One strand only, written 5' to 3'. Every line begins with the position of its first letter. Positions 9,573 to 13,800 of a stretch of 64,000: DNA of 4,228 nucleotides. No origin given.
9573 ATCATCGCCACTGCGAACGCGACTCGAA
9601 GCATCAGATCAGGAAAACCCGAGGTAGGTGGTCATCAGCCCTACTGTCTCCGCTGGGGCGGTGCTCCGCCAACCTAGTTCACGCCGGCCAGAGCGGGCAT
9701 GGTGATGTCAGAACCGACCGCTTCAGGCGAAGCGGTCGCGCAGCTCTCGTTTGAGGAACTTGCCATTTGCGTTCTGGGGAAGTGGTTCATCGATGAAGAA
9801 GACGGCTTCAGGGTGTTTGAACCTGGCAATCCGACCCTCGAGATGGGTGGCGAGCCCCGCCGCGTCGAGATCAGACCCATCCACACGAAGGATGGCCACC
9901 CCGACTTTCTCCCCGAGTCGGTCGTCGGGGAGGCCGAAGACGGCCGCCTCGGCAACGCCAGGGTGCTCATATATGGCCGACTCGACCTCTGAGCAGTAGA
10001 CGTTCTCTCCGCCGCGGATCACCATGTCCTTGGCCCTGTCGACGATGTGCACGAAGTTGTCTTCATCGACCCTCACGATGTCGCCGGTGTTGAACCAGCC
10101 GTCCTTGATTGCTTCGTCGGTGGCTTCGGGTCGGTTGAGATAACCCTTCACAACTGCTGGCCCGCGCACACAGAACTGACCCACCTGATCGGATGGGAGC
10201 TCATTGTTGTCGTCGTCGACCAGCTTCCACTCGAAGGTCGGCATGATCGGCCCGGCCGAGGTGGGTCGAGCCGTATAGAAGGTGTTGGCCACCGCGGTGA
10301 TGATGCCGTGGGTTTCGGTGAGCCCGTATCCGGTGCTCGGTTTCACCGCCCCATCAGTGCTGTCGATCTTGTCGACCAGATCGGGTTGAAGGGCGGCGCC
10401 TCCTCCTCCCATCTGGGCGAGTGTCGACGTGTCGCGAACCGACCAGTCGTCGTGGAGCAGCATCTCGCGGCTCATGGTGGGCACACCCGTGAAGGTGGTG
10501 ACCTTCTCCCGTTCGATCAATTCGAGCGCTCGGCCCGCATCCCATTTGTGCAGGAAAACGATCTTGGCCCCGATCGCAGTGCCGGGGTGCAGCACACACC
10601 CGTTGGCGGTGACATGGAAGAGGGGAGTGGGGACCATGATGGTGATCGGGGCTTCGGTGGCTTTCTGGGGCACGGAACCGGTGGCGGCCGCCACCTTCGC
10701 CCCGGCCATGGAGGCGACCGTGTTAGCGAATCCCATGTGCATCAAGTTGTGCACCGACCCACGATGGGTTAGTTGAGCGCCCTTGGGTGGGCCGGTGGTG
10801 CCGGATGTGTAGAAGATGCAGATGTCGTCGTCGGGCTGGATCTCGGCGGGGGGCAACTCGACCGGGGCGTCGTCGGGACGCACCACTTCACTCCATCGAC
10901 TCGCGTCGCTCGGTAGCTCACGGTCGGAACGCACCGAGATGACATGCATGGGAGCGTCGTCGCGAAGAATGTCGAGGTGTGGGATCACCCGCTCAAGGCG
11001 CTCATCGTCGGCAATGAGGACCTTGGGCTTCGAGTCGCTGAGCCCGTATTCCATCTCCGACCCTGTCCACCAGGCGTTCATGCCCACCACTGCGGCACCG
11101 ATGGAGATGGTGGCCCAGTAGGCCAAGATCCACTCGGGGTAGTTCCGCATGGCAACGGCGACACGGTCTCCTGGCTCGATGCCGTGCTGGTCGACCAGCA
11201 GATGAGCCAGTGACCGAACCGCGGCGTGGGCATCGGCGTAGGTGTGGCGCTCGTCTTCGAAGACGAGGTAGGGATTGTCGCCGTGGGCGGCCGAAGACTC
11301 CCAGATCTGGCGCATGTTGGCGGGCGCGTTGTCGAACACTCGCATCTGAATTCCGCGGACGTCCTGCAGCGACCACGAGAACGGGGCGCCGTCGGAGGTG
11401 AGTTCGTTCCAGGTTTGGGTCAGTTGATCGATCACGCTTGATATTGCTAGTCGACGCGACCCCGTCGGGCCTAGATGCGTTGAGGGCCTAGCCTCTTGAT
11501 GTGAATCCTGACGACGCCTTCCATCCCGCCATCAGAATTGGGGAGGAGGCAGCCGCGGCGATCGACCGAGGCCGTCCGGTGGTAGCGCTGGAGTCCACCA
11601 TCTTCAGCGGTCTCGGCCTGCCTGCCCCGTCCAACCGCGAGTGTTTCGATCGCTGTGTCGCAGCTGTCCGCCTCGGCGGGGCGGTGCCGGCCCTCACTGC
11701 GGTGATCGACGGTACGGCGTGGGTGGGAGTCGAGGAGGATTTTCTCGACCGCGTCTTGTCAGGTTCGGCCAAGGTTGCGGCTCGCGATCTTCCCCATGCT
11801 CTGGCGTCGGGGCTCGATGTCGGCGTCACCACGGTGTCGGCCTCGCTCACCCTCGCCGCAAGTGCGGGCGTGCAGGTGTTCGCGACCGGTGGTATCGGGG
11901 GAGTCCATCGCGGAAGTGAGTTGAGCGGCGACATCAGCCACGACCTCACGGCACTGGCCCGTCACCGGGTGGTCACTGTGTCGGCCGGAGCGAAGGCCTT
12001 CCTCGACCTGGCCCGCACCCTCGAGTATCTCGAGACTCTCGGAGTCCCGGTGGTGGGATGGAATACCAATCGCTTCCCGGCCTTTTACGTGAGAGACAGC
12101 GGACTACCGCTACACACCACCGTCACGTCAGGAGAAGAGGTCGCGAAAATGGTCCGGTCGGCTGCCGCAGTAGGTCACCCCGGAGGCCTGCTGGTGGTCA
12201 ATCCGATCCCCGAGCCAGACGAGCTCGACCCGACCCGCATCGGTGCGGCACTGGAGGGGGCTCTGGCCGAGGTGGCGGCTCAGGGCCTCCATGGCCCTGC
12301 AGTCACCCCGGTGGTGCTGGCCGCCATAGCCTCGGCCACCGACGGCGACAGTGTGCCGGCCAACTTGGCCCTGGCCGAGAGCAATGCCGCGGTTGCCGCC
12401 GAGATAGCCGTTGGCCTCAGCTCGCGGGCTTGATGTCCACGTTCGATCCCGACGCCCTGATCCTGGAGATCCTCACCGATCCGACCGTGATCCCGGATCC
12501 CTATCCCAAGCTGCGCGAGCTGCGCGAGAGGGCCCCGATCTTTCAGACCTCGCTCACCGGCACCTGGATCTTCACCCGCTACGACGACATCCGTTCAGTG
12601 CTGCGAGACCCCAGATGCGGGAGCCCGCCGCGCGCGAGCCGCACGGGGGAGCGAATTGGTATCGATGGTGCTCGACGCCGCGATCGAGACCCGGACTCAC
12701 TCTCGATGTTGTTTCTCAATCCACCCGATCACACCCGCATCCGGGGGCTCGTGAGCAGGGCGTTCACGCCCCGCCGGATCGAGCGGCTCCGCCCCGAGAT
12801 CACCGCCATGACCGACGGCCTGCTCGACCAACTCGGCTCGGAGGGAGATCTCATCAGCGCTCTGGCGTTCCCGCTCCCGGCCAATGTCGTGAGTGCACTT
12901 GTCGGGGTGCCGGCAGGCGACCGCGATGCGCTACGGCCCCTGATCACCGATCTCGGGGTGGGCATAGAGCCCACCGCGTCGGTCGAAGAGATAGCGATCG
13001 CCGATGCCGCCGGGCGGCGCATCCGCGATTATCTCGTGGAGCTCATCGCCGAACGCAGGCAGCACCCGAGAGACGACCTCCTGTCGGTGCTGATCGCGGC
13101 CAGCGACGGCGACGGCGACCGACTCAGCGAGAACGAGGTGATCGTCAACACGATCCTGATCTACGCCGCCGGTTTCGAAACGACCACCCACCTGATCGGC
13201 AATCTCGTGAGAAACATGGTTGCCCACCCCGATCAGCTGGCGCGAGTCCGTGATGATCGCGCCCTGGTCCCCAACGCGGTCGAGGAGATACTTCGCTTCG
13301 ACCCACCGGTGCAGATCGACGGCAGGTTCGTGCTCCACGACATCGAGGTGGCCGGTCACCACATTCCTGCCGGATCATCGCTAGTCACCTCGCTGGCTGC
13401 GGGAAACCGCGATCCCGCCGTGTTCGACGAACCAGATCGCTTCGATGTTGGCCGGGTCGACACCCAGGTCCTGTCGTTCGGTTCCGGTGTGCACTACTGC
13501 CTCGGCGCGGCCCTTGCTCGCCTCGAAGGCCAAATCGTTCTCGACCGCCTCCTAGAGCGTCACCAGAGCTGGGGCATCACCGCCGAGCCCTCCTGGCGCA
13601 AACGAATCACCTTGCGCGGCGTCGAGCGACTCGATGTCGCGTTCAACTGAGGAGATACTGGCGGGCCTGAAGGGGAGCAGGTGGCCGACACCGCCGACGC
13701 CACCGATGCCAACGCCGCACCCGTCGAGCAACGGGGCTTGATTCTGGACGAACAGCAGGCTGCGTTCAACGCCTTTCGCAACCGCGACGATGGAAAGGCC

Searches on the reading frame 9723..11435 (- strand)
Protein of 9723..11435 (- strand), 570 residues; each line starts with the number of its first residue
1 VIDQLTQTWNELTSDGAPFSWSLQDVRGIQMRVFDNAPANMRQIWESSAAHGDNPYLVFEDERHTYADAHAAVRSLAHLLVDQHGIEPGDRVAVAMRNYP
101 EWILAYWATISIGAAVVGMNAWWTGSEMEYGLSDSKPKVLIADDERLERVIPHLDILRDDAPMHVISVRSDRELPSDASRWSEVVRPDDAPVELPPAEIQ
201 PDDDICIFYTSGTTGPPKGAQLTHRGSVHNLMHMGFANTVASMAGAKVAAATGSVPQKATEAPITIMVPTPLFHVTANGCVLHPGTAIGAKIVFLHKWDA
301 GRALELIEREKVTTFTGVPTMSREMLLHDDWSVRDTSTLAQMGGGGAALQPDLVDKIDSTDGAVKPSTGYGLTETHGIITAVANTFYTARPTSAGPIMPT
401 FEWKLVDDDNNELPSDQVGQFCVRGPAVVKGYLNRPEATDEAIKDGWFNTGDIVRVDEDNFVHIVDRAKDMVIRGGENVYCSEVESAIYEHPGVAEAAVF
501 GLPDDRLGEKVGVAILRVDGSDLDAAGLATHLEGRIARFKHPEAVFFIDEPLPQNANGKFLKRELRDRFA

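Call 6: search_protein_families(library=pfam, proteins=[window:9723-11435:-], max_evalue=1)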
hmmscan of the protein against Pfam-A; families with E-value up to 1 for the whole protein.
window:9723-11435:- (570 aa): 3 families
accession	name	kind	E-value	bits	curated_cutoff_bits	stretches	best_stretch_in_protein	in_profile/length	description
PF00501.34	AMP-binding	-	2.4e-80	270.6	29.9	1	46-433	3-384/384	AMP-binding enzyme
PF13193.12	AMP-binding_C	-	1e-15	58.8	24.5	1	483-559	1-76/76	AMP-binding enzyme C-terminal domain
PF04632.18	FUSC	-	0.19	10.7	30.9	1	60-132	310-375/660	Fusaric acid resistance protein family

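Call 7: search_protein_families(library=ncbifam, proteins=[window:9723-11435:-], max_evalue=1)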
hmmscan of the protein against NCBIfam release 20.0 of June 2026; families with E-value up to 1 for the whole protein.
window:9723-11435:- (570 aa): 108 families (the best 25 are shown)
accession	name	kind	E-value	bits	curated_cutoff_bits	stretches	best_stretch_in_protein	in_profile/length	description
NF004837.0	PRK06187.1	subfamily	1.3e-123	413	476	1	39-569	8-522/531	long-chain-fatty-acid--CoA ligase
NF052580.1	Str24CoAsynCasG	equivalog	2.1e-122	409.3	750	1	5-565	7-546/548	steroid-24-oyl-CoA synthetase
NF006182.0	PRK08316.1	subfamily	1.4e-98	330.6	663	1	47-569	20-517/523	fatty acyl-CoA synthetase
NF004114.0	PRK05605.1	equivalog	5.3e-88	295.8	766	2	195-568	214-568/575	long-chain-fatty-acid--CoA ligase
NF005801.1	PRK07656.1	equivalog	2.5e-87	293.6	657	2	271-566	213-500/500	FadD3 family acyl-CoA ligase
NF005307.0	PRK06839.1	equivalog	1.4e-86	291.2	748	1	51-566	15-490/496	o-succinylbenzoate--CoA ligase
NF006181.0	PRK08314.1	subfamily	2.6e-85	286.8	705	1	44-568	30-553/563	long-chain-fatty-acid--CoA ligase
NF009233.0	PRK12583.1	subfamily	1.2e-84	284.8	832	1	60-568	42-549/558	fatty acid CoA ligase family protein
NF005702.0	PRK07514.1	subfamily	2.2e-83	280.4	558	2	270-569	205-500/506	malonyl-CoA synthase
NF005857.1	PRK07786.1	exception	1e-82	278.3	733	1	52-570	23-513/513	fatty-acid--CoA ligase FadD5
NF005676.0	PRK07470.1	equivalog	3e-80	270.3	774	1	44-568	26-528/544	acyl-CoA synthetase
NF004808.0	PRK06155.1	equivalog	9.5e-79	265.1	722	1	48-568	31-521/542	ATP-dependent acyl-CoA ligase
NF052269.1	Staph_lig_FadD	equivalog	2.6e-76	257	650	1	61-566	25-490/499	long-chain-fatty-acid--CoA ligase FadD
NF006572.0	PRK09088.1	equivalog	1.2e-75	255.1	696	1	61-569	26-487/491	acyl-CoA synthetase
NF002966.0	PRK03640.1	equivalog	5.6e-75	252.8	556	1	56-568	20-479/483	o-succinylbenzoate--CoA ligase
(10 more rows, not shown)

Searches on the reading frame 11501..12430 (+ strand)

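Call 85: search_protein_families(library=pfam, proteins=[window:11501-12430:+], max_evalue=0.001)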
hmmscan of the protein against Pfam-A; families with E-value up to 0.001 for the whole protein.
window:11501-12430:+ (310 aa): 1 family
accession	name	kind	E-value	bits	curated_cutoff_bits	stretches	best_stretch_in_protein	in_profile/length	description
PF04227.17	Indigoidine_A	-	1.6e-96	323.5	25.2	1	18-304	3-290/291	Indigoidine synthase A like protein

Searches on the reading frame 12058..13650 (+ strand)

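Call 6: search_protein_families(library=pfam, proteins=[window:12058-13650:+], max_evalue=1)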
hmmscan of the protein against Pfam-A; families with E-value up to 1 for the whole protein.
window:12058-13650:+ (530 aa): 1 family
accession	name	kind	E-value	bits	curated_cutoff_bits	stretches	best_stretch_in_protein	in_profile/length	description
PF00067.27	p450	-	1e-29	104.1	22.8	1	318-501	212-431/462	Cytochrome P450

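Call 7: search_protein_families(library=ncbifam, proteins=[window:12058-13650:+], max_evalue=1)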
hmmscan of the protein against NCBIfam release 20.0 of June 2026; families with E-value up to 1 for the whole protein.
window:12058-13650:+ (530 aa): 11 families
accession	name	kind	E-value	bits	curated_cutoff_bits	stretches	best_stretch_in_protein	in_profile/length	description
TIGR04515.1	P450_rel_GT_act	subfamily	1.9e-55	188.8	343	1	146-516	31-373/386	P450-derived glycosyltransferase activator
NF045816.1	PentlenlactSyn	equivalog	1.7e-51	175.1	700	1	150-529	17-396/396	pentalenolactone synthase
TIGR04538.1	P450_cycloAA_1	subfamily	8.3e-48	163.2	500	1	141-530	4-395/395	cytochrome P450, cyclodipeptide synthase-associated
NF041177.1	Cyp119_Thmprot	equivalog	8.4e-48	163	680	1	149-510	2-348/368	cytochrome P450 Cyp119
TIGR04458.1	CYP450_TxtE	equivalog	1.3e-41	142.6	500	1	139-526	4-399/403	4-nitrotryptophan synthase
NF041802.1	P450_SolI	exception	2.1e-35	122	850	1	197-528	87-421/424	solanimycin biosynthesis cytochrome P450 SolI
NF045812.1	PentlenOxigase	equivalog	4.3e-21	75.3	800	1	327-513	206-417/444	pentalenene oxygenase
NF051859.1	AlbFlvMonOxTrpSyn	equivalog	1.2e-16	60.4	700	1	326-467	223-383/457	bifunctional albaflavenone monooxygenase/terpene synthase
NF050147.1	aminopyruv_ApyO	equivalog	1.5e-16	60.1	525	1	223-503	86-394/444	RiPP biosynthesis cytochrome P450 ApyO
NF053744.1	FAProxCypCBc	equivalog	0.0089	14.6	600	1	322-467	190-339/416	CYP152 family fatty-acid peroxygenase CypC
NF003790.0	PRK05379.2-2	equivalog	0.18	10.8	403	1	439-479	270-310/354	bifunctional nicotinamide mononucleotide adenylyltransferase/ADP-ribose pyrophosphatase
